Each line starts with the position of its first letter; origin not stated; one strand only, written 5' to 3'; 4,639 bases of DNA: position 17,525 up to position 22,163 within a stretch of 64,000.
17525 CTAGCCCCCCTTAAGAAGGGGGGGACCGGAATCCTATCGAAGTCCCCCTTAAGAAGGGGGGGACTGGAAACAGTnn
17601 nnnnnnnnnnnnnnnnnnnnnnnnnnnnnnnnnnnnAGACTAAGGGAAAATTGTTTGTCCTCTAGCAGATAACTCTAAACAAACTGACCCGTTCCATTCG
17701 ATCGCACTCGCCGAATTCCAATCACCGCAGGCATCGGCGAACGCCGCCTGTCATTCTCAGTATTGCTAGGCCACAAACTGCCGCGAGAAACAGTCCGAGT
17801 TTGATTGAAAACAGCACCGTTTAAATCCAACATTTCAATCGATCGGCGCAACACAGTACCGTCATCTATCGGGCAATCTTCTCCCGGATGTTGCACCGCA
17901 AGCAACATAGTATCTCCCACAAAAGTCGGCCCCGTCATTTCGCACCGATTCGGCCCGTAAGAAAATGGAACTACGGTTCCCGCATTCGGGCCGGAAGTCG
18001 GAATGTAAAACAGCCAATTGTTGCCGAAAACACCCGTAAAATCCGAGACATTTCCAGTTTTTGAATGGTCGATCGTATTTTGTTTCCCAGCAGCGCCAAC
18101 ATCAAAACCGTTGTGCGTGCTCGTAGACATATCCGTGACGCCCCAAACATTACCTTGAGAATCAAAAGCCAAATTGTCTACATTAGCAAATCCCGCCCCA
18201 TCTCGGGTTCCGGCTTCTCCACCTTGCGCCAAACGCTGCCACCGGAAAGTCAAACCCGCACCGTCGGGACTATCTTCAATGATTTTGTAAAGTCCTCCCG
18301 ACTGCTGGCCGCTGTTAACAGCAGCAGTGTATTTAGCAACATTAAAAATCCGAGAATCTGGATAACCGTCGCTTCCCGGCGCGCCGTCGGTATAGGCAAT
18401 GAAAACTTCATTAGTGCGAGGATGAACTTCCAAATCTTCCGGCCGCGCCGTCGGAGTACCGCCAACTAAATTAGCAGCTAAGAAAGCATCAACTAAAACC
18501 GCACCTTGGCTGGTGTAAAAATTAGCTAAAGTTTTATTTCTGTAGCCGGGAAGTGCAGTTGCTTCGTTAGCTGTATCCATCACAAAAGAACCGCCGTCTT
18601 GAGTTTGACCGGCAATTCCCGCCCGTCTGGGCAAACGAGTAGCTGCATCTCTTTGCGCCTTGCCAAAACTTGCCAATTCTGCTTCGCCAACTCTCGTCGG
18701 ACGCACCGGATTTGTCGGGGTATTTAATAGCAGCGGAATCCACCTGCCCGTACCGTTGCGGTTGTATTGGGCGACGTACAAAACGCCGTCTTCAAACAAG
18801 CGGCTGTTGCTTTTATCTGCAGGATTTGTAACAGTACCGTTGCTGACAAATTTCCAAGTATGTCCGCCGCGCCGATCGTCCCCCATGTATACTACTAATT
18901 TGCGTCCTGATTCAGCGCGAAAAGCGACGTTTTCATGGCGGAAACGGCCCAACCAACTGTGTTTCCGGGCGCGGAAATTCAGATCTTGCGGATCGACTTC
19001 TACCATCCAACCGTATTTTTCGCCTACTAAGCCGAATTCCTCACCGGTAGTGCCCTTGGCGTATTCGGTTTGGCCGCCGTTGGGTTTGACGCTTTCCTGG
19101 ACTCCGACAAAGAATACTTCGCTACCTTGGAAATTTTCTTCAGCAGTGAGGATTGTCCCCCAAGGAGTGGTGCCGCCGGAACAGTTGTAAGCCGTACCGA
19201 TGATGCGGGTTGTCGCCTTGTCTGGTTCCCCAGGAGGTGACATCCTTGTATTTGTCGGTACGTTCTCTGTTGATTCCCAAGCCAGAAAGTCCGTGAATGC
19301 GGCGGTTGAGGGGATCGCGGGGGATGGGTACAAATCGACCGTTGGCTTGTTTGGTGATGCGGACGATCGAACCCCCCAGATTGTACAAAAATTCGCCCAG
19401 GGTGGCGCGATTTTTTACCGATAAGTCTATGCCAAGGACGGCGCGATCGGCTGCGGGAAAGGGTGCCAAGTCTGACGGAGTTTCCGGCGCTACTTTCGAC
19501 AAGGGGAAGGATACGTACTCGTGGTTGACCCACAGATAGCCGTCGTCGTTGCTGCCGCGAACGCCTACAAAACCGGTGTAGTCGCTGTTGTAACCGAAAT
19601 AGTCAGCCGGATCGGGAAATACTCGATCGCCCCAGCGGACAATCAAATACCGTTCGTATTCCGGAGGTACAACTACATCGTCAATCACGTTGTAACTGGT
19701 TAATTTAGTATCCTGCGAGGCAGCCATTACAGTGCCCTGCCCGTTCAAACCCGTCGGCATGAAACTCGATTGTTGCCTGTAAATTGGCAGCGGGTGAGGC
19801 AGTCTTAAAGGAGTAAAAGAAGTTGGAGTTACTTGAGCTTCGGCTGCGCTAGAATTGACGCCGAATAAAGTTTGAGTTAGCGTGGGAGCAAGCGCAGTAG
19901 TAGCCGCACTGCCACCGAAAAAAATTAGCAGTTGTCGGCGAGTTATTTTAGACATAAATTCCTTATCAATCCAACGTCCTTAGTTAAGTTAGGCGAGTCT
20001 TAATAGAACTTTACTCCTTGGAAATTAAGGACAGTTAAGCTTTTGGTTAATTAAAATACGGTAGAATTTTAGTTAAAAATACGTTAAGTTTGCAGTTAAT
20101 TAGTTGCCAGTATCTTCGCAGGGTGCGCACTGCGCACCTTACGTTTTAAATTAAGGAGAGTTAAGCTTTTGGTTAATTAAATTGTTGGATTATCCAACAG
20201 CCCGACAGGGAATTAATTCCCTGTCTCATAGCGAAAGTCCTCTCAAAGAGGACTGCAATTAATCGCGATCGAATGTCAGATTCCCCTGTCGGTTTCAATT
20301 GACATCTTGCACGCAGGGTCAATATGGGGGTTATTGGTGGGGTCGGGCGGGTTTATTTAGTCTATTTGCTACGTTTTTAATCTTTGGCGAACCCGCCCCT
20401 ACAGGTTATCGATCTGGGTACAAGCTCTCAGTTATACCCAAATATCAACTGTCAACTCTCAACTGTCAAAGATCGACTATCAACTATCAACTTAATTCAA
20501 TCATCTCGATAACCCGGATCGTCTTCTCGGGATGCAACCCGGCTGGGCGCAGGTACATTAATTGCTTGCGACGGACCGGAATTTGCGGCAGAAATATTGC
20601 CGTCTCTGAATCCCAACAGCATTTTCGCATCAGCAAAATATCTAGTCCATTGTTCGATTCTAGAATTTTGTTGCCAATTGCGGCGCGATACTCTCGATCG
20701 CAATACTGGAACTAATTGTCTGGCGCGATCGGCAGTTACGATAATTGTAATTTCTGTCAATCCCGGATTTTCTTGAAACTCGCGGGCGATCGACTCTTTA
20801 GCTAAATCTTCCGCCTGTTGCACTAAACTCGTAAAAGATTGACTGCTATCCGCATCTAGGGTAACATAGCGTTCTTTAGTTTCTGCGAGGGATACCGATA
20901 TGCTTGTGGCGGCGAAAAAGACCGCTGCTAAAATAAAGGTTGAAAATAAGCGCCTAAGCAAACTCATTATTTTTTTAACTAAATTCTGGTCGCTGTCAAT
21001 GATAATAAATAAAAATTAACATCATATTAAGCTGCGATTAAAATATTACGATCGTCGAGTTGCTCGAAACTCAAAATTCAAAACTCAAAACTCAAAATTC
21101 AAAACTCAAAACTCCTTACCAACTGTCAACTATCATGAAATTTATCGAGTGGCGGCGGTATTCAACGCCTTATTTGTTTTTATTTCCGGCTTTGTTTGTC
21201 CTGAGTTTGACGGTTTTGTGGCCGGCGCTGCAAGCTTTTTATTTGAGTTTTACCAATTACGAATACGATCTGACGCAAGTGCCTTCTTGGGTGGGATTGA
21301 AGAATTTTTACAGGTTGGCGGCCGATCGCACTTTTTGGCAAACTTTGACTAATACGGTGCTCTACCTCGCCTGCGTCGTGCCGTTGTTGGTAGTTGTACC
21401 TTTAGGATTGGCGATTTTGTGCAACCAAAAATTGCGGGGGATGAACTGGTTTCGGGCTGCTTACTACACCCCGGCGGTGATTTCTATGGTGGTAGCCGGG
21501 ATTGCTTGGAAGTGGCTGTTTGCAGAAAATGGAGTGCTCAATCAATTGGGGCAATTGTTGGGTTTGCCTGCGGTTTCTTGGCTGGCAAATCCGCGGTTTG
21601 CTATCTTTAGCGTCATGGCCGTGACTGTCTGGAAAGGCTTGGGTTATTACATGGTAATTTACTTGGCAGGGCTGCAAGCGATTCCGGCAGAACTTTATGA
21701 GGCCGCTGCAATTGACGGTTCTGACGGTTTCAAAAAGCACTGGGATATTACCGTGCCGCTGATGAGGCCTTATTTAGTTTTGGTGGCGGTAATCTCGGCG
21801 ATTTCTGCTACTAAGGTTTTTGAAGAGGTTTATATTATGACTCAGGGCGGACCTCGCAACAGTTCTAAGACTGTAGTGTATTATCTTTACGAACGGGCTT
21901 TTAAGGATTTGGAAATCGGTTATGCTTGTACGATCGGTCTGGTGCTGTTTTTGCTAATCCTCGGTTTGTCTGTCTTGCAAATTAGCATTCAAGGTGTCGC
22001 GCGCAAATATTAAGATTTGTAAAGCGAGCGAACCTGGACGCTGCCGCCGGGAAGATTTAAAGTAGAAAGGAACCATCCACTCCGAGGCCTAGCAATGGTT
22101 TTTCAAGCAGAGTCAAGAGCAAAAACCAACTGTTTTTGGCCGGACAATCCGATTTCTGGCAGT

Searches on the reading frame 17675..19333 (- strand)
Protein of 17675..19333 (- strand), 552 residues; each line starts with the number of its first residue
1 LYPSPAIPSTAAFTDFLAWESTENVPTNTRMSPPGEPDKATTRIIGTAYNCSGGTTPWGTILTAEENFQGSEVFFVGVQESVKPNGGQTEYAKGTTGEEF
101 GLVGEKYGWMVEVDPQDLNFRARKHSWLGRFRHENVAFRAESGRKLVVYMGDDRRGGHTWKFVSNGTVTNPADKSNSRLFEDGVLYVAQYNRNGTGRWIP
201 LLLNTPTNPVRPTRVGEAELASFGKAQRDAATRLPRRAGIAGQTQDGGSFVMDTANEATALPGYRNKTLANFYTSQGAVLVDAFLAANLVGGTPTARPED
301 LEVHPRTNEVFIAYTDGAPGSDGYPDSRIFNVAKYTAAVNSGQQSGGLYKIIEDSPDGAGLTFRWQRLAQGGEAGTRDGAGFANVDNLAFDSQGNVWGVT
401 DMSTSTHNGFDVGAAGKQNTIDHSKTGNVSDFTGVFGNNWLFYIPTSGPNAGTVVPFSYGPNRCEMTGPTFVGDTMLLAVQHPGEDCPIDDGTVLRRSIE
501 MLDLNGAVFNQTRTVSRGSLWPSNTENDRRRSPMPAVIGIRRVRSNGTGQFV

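Call 54: search_protein_families(library=pfam, proteins=[window:17675-19333:-], max_evalue=0.00001)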
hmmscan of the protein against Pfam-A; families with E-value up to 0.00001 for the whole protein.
window:17675-19333:- (552 aa): 1 family
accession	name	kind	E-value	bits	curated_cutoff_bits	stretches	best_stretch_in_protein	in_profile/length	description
PF05787.19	PhoX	-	1.6e-98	331.5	24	1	38-484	151-515/515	Alkaline phosphatase PhoX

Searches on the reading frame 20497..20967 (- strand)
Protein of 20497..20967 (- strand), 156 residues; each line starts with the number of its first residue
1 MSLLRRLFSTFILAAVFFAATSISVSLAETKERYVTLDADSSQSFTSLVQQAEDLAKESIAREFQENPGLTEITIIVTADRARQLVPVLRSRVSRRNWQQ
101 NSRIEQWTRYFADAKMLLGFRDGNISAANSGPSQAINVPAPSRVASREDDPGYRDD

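Call 33: search_protein_families(library=pfam, proteins=[window:20497-20967:-], max_evalue=1)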
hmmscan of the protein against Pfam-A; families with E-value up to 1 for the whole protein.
window:20497-20967:- (156 aa): 2 families
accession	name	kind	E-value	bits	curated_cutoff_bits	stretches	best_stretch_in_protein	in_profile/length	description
PF16525.10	MHB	-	0.11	13.1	27.4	1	22-69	10-57/77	Haemophore, haem-binding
PF19872.4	DUF6345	-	0.13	12.1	26.9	1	98-143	116-161/221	Family of unknown function (DUF6345)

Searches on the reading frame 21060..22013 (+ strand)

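Call 33: search_protein_families(library=pfam, proteins=[window:21060-22013:+], max_evalue=1)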
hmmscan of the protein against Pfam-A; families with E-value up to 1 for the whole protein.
window:21060-22013:+ (317 aa): 1 family
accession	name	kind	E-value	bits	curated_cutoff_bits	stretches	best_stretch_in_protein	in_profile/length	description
PF00528.27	BPD_transp_1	-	2.7e-12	47.2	26.4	1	92-304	15-170/184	Binding-protein-dependent transport system inner membrane component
